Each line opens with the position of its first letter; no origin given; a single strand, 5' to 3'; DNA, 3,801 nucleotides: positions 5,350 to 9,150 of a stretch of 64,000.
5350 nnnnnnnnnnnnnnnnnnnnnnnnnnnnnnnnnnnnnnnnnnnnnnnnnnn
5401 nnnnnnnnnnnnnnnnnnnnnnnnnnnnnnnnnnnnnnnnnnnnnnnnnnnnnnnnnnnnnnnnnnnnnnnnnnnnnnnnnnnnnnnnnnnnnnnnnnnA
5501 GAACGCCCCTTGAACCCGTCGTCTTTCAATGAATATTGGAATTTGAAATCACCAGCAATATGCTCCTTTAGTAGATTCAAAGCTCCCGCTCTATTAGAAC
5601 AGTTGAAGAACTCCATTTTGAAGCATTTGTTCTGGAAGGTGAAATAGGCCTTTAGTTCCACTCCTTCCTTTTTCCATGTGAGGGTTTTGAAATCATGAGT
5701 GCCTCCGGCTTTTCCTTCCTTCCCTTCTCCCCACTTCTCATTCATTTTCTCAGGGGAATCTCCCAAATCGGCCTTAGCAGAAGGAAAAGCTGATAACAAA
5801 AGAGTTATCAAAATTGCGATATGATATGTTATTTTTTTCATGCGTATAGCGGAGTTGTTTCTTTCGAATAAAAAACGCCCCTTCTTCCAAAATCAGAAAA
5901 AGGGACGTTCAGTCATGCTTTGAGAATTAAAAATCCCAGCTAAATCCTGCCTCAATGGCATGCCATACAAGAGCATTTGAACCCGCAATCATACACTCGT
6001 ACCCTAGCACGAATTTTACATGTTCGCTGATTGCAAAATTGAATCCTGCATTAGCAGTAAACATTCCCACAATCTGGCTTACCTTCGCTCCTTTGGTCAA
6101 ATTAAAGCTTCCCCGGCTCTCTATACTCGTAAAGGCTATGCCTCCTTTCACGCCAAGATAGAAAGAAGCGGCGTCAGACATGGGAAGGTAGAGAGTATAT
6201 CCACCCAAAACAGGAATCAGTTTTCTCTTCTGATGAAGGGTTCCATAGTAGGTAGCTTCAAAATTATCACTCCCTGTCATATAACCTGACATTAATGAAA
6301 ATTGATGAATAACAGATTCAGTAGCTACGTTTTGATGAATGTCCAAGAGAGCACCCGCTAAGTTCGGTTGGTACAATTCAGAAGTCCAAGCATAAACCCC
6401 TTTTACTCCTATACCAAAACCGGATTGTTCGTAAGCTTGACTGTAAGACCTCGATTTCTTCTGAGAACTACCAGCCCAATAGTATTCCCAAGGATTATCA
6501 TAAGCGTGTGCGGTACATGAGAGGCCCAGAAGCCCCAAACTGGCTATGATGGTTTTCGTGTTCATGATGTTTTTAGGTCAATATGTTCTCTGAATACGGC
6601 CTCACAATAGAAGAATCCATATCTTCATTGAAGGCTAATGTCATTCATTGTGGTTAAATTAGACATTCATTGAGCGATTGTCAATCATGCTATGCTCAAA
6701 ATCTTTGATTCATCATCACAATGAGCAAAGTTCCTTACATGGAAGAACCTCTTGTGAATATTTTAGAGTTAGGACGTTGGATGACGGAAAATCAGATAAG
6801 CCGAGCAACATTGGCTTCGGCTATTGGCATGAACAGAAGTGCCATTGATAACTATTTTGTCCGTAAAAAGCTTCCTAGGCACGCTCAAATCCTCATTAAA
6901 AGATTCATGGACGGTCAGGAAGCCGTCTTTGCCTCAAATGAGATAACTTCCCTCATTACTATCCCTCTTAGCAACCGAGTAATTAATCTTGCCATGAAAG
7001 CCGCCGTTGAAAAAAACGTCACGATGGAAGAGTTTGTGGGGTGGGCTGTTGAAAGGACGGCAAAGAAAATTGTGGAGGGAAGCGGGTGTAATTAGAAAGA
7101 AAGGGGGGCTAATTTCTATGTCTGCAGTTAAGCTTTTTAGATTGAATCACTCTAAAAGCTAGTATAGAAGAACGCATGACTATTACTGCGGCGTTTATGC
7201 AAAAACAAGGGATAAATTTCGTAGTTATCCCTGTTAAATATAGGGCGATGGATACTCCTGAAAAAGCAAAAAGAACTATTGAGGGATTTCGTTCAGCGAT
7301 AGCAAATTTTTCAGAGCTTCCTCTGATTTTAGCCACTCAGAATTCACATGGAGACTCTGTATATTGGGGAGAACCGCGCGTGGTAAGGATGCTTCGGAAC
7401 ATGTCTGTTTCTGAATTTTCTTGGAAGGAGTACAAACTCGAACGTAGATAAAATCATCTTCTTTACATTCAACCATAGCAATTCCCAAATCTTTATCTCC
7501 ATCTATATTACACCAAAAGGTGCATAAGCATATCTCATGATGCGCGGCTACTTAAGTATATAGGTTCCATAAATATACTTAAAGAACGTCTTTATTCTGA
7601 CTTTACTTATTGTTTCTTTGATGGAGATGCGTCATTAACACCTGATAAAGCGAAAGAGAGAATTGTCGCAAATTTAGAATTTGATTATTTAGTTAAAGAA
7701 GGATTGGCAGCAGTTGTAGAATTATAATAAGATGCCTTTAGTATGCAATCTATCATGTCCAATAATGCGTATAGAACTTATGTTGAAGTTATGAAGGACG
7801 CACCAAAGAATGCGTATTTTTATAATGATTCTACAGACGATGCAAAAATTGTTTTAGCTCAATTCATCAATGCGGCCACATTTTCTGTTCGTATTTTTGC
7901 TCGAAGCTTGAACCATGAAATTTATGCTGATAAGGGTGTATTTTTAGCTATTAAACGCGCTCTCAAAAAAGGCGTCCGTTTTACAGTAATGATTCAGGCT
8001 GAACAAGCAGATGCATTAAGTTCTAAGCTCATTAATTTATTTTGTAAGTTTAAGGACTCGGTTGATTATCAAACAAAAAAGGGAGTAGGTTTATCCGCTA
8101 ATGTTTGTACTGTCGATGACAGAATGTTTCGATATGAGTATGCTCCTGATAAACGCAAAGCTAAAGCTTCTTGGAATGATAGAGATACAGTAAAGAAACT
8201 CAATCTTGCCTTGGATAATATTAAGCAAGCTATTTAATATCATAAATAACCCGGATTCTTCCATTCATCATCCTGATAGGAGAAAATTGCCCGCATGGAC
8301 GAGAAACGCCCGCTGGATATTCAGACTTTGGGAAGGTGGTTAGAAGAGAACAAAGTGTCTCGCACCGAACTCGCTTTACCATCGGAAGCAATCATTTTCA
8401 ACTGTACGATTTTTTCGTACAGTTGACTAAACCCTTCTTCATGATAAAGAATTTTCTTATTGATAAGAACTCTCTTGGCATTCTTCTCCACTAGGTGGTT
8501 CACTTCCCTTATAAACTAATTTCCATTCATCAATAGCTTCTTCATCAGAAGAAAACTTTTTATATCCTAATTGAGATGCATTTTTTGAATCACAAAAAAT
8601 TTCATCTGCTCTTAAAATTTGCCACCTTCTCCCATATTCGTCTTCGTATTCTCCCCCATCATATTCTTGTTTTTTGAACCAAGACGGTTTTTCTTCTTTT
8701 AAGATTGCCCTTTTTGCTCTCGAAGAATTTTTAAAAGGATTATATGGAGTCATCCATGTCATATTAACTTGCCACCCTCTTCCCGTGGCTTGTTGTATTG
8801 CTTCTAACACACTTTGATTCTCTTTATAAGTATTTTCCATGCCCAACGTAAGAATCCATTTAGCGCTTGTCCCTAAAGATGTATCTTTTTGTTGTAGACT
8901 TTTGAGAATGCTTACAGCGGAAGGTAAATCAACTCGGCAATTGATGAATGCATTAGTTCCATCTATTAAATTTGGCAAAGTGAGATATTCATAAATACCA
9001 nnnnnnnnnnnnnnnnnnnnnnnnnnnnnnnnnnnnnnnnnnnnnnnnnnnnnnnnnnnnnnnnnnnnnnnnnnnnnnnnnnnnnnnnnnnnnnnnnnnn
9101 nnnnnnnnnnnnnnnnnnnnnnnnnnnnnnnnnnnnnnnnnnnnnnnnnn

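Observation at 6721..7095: Multi-copy HTH+RHH regulator family: two full-length paralogs, a standalone RHH ORF and a GC-rich frameshifted HTH remnant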

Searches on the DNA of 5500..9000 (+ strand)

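Call 12: search_dna_similar(query=window:5500-9000:+, collection=phages, mode=near)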
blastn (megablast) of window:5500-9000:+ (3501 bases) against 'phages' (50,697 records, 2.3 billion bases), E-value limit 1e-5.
No match.
